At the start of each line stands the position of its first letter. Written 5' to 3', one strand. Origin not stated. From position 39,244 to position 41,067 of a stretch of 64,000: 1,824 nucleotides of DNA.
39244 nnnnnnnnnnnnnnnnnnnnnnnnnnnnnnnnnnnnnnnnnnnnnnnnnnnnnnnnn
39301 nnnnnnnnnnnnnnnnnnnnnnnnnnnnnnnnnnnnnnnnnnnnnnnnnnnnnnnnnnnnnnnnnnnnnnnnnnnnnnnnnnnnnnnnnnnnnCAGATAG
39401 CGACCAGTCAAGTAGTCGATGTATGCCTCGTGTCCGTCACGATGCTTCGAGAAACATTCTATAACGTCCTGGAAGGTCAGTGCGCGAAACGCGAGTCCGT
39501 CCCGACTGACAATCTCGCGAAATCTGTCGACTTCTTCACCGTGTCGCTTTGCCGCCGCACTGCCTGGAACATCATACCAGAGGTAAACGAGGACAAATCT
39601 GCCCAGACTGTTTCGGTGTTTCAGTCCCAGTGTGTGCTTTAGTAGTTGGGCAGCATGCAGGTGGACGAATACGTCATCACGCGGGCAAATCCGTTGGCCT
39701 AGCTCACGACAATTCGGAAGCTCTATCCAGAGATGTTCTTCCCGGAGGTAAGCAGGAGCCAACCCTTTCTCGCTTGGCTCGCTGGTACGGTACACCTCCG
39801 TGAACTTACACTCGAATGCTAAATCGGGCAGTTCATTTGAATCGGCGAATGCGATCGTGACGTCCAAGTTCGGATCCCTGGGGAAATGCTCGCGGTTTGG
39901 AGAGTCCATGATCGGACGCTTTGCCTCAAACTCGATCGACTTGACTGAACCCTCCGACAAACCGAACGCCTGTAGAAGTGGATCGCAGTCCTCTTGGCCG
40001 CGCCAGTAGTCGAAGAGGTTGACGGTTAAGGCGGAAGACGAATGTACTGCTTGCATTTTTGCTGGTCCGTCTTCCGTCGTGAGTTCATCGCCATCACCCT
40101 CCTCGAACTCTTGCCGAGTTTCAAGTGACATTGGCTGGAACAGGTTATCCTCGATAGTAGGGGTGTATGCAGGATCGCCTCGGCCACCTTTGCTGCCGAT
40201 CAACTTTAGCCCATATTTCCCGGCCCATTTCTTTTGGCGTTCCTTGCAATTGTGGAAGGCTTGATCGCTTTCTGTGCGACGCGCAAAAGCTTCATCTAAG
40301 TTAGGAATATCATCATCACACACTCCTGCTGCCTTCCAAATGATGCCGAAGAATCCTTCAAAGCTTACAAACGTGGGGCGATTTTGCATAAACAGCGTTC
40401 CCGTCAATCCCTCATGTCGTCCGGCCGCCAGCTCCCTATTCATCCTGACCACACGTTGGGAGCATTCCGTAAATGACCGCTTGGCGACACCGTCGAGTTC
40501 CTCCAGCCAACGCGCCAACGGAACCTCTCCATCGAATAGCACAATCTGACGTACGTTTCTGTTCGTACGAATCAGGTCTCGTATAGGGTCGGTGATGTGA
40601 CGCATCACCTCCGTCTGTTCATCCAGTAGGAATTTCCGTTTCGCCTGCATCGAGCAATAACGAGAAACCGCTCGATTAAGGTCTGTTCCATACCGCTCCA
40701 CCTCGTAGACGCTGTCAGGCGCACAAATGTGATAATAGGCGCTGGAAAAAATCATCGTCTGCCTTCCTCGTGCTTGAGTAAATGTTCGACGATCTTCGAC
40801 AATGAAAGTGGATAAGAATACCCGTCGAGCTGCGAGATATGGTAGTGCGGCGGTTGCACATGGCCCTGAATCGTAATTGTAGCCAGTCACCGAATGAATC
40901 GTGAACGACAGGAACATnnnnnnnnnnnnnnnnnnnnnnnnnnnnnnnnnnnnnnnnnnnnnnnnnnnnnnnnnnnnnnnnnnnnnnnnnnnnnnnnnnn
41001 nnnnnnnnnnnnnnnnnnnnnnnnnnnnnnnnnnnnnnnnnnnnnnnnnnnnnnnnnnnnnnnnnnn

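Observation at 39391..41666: Candidate novel pair: HEPN-like (R-x4-H) protein plus large protein with C-terminal PD-(D/E)xK-like motif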

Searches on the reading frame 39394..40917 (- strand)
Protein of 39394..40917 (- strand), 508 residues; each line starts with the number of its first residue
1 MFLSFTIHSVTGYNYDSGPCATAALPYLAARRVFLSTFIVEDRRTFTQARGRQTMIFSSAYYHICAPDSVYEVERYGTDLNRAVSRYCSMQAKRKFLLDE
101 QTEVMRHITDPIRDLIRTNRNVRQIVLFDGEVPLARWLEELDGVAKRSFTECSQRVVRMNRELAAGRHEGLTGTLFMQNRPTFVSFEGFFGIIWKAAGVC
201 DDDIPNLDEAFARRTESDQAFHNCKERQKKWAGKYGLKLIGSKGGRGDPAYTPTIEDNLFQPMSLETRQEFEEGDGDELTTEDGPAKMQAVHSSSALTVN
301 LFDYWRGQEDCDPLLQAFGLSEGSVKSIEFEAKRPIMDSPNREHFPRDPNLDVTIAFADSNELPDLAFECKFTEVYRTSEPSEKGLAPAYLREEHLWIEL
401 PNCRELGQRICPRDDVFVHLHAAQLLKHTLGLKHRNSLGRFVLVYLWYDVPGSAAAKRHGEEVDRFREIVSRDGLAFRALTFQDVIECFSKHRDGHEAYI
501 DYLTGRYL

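Call 7: search_protein_families(library=pfam, proteins=[window:39394-40917:-], max_evalue=1)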
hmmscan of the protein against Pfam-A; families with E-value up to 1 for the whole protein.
window:39394-40917:- (508 aa): 3 families
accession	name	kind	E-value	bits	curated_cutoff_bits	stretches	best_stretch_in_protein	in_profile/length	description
PF22558.3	REase-ARP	-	3.6e-15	56.8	27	1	235-508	24-270/270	Restriction Endonuclease associating with ARP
PF20796.3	PDDEXK_13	-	2.2e-06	27.7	27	1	293-508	87-289/290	PD-(D/E)XK nuclease superfamily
PF24823.1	PH_RDR2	-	0.1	12.9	27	0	480-503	55-78/161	RDR2 PH-like domain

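Call 8: search_protein_families(library=ncbifam, proteins=[window:39394-40917:-], max_evalue=1)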
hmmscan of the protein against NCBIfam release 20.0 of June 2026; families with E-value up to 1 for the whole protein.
window:39394-40917:- (508 aa): 0 families

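Call 9: search_protein_families(library=padloc, proteins=[window:39394-40917:-], max_evalue=1)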
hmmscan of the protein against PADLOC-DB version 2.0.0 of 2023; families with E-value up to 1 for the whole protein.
window:39394-40917:- (508 aa): 0 families

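Call 11: find_homologous_proteins(query=window:39394-40917:-)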
Query window:39394-40917:- (508 aa): 262 proteins with E <= 0.001 among 8000 candidates; the best 120 are listed.
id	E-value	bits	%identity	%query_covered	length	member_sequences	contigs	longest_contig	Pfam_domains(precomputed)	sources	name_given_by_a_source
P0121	0.0e+0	1063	100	89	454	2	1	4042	PF20796.4,PF22558.4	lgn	-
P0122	4.8e-125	436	59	62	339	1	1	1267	PF22558.4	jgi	-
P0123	3.8e-124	433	65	56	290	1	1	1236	PF20796.4,PF22558.4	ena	-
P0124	2.1e-108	381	58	57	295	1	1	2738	PF20796.4,PF22558.4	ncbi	-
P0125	1.2e-101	359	56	57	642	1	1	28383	PF01230.30,PF20796.4,PF22558.4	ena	-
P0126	2.3e-99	351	57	57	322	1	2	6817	PF20796.4,PF22558.4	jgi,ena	jgi:hypothetical protein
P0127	4.5e-99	350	56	57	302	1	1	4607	PF20796.4,PF22558.4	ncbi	-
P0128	4.4e-97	344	55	57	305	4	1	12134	PF20796.4,PF22558.4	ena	-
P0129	6.0e-95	337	54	57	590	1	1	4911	PF20796.4,PF22558.4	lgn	-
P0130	1.5e-94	335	53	57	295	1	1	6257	PF20796.4,PF22558.4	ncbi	-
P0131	2.6e-94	335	54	58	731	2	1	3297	PF20796.4,PF22558.4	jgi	-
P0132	5.1e-90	320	51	57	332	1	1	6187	PF20796.4,PF22558.4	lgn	-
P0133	3.8e-82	294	52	56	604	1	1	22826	PF22558.4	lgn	-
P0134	1.2e-80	289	50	56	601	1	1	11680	PF22558.4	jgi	jgi:hypothetical protein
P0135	5.6e-77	277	50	56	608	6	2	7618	PF22558.4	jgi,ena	-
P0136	1.3e-76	276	48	56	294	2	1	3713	PF20796.4,PF22558.4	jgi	-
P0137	8.3e-75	270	50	56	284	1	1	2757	PF22558.4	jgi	jgi:hypothetical protein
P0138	1.0e-74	270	49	56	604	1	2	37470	PF22558.4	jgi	jgi:hypothetical protein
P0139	5.0e-74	268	49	56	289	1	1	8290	PF22558.4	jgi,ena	-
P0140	6.5e-74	267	48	56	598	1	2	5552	PF22558.4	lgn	-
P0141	4.2e-73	265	49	56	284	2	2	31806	PF20796.4,PF22558.4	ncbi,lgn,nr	ncbi:MAG: hypothetical protein L0Z62_37985 [Gemmataceae bacterium]|nr:hypothetical protein [Gemmatac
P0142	1.4e-72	263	48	56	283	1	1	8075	PF20796.4,PF22558.4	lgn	-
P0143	1.6e-72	263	48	56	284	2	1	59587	PF22558.4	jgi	-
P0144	1.5e-71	260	48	56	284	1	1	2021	PF22558.4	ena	-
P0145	1.8e-71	259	47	56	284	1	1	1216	PF20796.4,PF22558.4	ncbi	-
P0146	2.5e-71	259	48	56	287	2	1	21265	PF22558.4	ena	-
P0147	2.8e-71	259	48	56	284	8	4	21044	PF22558.4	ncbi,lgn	-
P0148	1.0e-70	257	46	57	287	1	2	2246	PF22558.4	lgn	-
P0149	6.2e-70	254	46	57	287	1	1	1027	PF22558.4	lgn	-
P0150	6.4e-70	254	45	56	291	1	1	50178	PF20796.4,PF22558.4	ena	-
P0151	6.6e-69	251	45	57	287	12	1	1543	PF22558.4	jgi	-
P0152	9.0e-69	250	45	57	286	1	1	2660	PF22558.4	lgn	-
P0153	2.6e-68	249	46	57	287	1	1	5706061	PF22558.4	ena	-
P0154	3.9e-68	248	45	56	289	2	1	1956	PF20796.4,PF22558.4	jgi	-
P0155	1.1e-67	247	45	57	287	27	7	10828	PF22558.4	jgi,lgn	-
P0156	3.7e-67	245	46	56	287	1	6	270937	PF22558.4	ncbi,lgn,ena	-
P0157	4.1e-67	245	44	57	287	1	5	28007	PF22558.4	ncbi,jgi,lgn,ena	-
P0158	4.6e-67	245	45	57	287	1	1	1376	PF22558.4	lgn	-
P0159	5.7e-67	244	44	56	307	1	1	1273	PF22558.4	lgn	-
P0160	7.3e-67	244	44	57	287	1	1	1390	PF22558.4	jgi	jgi:hypothetical protein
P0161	1.2e-66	243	45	57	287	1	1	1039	PF22558.4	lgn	-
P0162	2.7e-66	242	44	57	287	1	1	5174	PF22558.4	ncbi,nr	ncbi:MAG: hypothetical protein HY258_05650 [Chloroflexi bacterium]|nr:hypothetical protein [Chlorofl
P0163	3.0e-66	242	42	56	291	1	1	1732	PF22558.4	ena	-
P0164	3.3e-66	242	44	57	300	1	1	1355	PF22558.4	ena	-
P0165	3.7e-66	242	44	57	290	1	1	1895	PF22558.4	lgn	-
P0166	7.2e-66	241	44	56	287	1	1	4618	PF22558.4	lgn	-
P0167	1.1e-65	240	45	57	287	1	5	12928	PF22558.4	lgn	-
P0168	1.1e-65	240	43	58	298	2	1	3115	PF22558.4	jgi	-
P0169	1.1e-65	240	46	56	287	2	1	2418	PF22558.4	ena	-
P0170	1.3e-65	240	46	56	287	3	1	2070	PF22558.4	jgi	-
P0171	2.1e-65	239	45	57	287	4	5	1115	PF22558.4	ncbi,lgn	-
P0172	3.0e-65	239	44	57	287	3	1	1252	PF22558.4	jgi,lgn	-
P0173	3.2e-65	239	46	57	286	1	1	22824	PF20796.4,PF22558.4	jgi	jgi:hypothetical protein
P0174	3.9e-65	238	44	57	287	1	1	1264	PF22558.4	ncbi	-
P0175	6.7e-65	238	45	57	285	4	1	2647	PF20796.4,PF22558.4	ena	-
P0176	7.6e-65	237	44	56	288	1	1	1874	PF22558.4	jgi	-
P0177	7.7e-65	237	44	57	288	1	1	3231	PF22558.4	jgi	jgi:hypothetical protein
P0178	1.3e-64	237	43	57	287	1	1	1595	PF22558.4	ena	-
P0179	1.3e-64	237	43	57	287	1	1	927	PF22558.4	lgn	-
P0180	3.4e-64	235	43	57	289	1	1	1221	PF22558.4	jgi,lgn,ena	-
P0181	4.2e-64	235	44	57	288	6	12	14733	PF22558.4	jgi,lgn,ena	-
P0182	4.6e-64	235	44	57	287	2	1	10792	PF22558.4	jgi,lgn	jgi:hypothetical protein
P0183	4.8e-64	235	45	57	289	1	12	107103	PF22558.4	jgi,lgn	jgi:hypothetical protein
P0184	5.4e-64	235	44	57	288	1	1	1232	PF22558.4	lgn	-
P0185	6.5e-64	234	44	56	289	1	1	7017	PF22558.4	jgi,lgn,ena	-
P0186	6.9e-64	234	44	56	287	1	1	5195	PF22558.4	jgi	jgi:hypothetical protein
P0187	1.1e-63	234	43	57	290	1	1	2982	PF22558.4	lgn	-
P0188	1.1e-63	234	44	56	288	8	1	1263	PF22558.4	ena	-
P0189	1.1e-63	234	43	57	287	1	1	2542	PF22558.4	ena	-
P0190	1.4e-63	233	44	57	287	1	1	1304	PF22558.4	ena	-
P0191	1.6e-63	233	43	57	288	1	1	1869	PF22558.4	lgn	-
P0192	1.7e-63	233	46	56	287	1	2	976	PF22558.4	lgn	-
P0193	2.0e-63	233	43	57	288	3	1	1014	PF22558.4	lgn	-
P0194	2.2e-63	233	43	57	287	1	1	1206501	PF22558.4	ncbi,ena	-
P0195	2.4e-63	232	47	56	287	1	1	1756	PF22558.4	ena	-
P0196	2.6e-63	232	45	56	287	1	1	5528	PF22558.4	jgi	-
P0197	2.9e-63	232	43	56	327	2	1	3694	PF22558.4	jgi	-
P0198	3.5e-63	232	44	56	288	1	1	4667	PF22558.4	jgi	jgi:hypothetical protein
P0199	4.0e-63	232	46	52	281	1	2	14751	PF22558.4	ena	-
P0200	6.2e-63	231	45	56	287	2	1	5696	PF22558.4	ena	-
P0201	7.3e-63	231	44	56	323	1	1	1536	PF22558.4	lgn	-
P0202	8.6e-63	231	45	57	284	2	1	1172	PF22558.4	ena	-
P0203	9.7e-63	230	42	57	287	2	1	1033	PF22558.4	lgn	-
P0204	9.9e-63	230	45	56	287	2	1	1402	PF22558.4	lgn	-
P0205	1.0e-62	230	45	56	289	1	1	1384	PF22558.4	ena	-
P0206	1.0e-62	230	45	56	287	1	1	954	PF22558.4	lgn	-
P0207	1.1e-62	230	45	56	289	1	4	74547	PF22558.4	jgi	jgi:hypothetical protein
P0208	1.2e-62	230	45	56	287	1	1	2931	PF22558.4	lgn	-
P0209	1.3e-62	230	42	57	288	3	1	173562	PF22558.4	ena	-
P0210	1.4e-62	230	44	57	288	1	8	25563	PF22558.4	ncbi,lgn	-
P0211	1.6e-62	230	43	56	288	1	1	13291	PF22558.4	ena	-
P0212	1.6e-62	230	45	56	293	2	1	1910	PF22558.4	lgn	-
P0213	1.7e-62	230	45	57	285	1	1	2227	PF22558.4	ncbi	-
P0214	1.7e-62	230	46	56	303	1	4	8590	PF22558.4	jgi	jgi:hypothetical protein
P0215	1.8e-62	230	45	56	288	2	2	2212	PF20796.4,PF22558.4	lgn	-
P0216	2.1e-62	229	43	57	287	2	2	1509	PF22558.4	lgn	-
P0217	2.3e-62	229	44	56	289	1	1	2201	PF22558.4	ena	-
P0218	2.6e-62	229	44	57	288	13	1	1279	PF22558.4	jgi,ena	-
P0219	3.2e-62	229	45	56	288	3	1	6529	PF22558.4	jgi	jgi:hypothetical protein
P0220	3.6e-62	229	42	57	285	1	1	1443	PF22558.4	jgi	jgi:hypothetical protein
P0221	4.2e-62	228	42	57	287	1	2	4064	PF22558.4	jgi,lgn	jgi:hypothetical protein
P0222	6.0e-62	228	45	56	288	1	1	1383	PF22558.4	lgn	-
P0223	9.0e-62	227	44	57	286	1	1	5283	PF20796.4,PF22558.4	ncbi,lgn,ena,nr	ncbi:MAG: hypothetical protein KAV87_32525 [Desulfobacteraceae bacterium]|nr:hypothetical protein [D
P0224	1.0e-61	227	45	56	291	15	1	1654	PF22558.4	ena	-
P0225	1.1e-61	227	45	56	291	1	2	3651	PF22558.4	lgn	-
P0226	1.5e-61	226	45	56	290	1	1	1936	PF22558.4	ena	-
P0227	1.6e-61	226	44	57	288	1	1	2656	PF22558.4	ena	-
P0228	2.0e-61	226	41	57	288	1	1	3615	PF22558.4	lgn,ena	-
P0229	2.2e-61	226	42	57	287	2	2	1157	PF22558.4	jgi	jgi:hypothetical protein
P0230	2.3e-61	226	44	57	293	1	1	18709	PF22558.4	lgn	-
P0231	3.0e-61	226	43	56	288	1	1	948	PF22558.4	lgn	-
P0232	3.0e-61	226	43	58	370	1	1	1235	PF22558.4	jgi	jgi:hypothetical protein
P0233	3.1e-61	225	45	56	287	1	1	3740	PF22558.4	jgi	jgi:hypothetical protein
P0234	3.1e-61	225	44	57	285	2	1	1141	PF22558.4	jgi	jgi:hypothetical protein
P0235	3.6e-61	225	44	56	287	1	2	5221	PF22558.4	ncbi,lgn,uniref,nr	ncbi:MAG: hypothetical protein DDT42_01531 [candidate division WS2 bacterium]|uniref:Restriction end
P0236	3.7e-61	225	43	57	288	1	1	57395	PF22558.4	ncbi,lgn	-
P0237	3.8e-61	225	43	57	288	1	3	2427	PF22558.4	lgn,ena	-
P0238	5.8e-61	225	46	53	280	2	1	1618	PF22558.4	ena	-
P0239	7.6e-61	224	41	57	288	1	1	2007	PF22558.4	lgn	-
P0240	7.8e-61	224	45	56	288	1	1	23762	PF22558.4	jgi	jgi:hypothetical protein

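Call 22: find_encoding_contigs(protein=P0153, flank=6000, max_places=2)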
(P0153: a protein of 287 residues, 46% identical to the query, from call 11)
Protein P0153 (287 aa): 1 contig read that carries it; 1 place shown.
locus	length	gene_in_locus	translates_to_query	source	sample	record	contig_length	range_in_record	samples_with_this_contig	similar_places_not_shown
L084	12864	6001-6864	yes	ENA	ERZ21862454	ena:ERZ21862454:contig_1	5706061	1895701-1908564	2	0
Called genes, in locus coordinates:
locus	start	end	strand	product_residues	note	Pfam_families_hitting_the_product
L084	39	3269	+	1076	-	PF26549:Tricorn_N, PF26550:Tricorn_2nd (weak), PF26549:Tricorn_N, PF26550:Tricorn_2nd, PF07676:PD40 (weak), PF14684:Tricorn_C1, PF14685:PDZ_Tricorn, PF03572:Peptidase_S41, +2 more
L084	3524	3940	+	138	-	PF13474:SnoaL_3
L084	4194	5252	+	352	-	PF01636:APH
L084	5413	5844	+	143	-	-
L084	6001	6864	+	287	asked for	PF22558:REase-ARP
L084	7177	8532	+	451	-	PF05977:MFS_3, PF07690:MFS_1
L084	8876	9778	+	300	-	-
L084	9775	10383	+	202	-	PF06803:DUF1232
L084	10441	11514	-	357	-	PF06445:GyrI-like (weak), PF19641:DUF6144 (faint)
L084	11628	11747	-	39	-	-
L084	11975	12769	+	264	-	PF01209:Ubie_methyltran (weak), PF13489:Methyltransf_23 (weak), PF13649:Methyltransf_25, PF13847:Methyltransf_31, PF08241:Methyltransf_11, PF08242:Methyltransf_12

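Call 23: find_encoding_contigs(protein=P0156, flank=6000, max_places=3)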
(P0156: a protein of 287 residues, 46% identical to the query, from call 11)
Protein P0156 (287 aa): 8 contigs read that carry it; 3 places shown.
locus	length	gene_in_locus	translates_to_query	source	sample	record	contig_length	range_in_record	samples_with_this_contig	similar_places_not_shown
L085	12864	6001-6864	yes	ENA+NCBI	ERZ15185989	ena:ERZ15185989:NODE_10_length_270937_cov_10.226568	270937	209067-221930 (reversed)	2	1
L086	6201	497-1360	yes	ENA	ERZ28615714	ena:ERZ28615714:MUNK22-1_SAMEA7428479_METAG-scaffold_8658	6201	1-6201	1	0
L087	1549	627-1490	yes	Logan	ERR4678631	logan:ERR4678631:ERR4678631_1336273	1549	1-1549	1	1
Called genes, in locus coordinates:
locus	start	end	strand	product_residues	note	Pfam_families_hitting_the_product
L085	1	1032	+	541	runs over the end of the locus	PF14501:HATPase_c_5 (faint), PF00512:HisKA (weak), PF02518:HATPase_c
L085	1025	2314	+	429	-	PF00072:Response_reg, PF02518:HATPase_c, PF14501:HATPase_c_5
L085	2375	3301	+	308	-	PF07719:TPR_2 (faint), PF14559:TPR_19 (faint)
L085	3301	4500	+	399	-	PF00919:UPF0004, PF04055:Radical_SAM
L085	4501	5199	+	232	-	PF02578:Cu-oxidase_4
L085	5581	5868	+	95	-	-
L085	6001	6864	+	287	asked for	PF22558:REase-ARP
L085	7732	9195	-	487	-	PF17936:Big_6 (faint)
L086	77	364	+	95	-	-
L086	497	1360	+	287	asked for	PF22558:REase-ARP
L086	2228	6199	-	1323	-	?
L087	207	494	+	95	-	-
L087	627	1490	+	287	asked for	PF22558:REase-ARP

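Call 24: find_encoding_contigs(protein=P0138, flank=6000, max_places=2)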
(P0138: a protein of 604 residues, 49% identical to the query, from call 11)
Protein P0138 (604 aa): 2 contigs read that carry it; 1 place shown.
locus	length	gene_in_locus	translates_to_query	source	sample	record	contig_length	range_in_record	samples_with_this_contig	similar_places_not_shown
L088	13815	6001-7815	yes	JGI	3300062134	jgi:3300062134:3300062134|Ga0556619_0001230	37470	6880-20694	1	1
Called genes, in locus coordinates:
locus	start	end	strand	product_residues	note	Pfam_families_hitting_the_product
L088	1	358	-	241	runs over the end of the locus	-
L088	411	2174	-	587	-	-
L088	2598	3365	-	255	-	-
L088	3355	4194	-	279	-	PF12705:PDDEXK_1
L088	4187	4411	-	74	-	-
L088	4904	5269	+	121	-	PF13392:HNH_3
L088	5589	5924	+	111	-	-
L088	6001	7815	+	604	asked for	PF22558:REase-ARP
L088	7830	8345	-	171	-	PF03692:CxxCxxCC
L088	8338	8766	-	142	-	PF12950:TaqI_C (weak)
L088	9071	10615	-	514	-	PF07669:Eco57I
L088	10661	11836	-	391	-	PF20903:SPL, PF04055:Radical_SAM (faint)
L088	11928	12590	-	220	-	PF24163:HCP (faint)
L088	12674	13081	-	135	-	-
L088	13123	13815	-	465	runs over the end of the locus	PF05065:Phage_capsid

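Call 46: find_related_loci(query=A3, collection=viral_contigs, flank=6000)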
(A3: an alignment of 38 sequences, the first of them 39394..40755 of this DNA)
Query A3 (454 aa) in viral_contigs; peptide patterns used: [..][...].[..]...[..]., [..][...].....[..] (x = any residue, [..] = any of these).
27 stretches matched a pattern; 4 encode a relative of the query (tblastn E <= 1e-3); 4 distinct loci.
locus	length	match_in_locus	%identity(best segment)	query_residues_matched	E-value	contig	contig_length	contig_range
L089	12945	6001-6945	39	170-454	2e-53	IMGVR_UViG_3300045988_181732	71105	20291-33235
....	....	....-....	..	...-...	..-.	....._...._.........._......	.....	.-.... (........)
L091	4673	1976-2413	27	194-375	6e-7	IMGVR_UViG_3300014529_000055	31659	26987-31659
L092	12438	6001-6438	27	194-375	2e-6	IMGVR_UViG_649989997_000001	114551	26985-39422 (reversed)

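Call 47: find_related_loci(query=A3, collection=metagenome_contigs, flank=6000)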
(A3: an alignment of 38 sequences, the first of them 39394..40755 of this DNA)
Query A3 (454 aa) in metagenome_contigs; peptide patterns used: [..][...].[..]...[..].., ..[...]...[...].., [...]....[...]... (x = any residue, [..] = any of these).
600 stretches matched a pattern (row limit reached: there are more); 524 encode a relative of the query (tblastn E <= 1e-3); the best 80 are kept; 80 distinct loci.
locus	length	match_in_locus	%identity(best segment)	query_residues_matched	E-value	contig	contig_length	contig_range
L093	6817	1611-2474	57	166-454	5e-102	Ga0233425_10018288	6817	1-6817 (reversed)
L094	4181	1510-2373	55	165-453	6e-101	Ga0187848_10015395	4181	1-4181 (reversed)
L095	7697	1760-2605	49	171-454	2e-76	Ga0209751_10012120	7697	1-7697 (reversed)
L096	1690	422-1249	48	173-454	3e-78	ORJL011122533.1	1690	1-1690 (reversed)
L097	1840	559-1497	43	150-454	7e-77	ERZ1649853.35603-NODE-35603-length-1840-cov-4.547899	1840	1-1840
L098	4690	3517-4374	45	165-454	4e-73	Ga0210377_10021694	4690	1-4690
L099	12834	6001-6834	47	173-454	3e-72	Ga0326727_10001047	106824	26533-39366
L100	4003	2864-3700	47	172-454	2e-72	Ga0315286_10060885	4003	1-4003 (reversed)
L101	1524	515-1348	45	173-454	3e-76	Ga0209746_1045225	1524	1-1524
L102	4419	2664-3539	44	159-454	3e-71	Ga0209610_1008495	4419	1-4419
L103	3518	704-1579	43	160-454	3e-70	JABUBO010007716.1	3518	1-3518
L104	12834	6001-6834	45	173-454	2e-69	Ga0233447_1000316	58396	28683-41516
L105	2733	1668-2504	44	173-454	2e-70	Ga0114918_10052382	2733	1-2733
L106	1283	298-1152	44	166-454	7e-74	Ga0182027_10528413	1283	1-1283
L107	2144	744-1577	46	173-454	2e-71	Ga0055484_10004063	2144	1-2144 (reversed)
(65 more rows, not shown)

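Call 51: find_encoding_contigs(protein=P0121, flank=5000, max_places=4)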
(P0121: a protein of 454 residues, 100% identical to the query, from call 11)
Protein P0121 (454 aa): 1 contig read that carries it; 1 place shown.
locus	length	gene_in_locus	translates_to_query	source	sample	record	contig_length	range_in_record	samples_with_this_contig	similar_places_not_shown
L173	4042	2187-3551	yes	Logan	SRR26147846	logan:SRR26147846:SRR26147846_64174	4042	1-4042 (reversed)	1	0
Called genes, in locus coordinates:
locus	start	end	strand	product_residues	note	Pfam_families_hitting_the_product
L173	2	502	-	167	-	?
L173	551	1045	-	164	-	PF04248:NTP_transf_9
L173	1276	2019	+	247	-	-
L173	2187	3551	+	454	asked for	PF22558:REase-ARP, PF20796:PDDEXK_13 (weak)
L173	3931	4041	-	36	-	?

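Call 52: find_encoding_contigs(protein=P0125, flank=6000, max_places=2)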
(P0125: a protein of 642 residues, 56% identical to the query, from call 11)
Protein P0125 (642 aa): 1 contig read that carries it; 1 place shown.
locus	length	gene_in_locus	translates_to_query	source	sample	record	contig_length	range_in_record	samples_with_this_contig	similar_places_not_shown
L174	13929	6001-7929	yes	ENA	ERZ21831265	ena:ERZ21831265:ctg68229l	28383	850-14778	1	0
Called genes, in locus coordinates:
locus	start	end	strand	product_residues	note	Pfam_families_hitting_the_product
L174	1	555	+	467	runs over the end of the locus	?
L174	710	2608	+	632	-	PF02838:Glyco_hydro_20b (weak), PF03648:Glyco_hydro_67N, PF16126:DUF4838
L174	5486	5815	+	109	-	-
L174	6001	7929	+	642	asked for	PF01230:HIT, PF22558:REase-ARP, PF20796:PDDEXK_13 (weak)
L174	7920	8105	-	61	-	-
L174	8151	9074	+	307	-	-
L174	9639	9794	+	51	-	-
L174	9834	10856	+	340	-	PF22558:REase-ARP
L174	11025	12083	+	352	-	PF08279:HTH_11, PF13280:WYL, PF25583:WCX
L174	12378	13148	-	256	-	-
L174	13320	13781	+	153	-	-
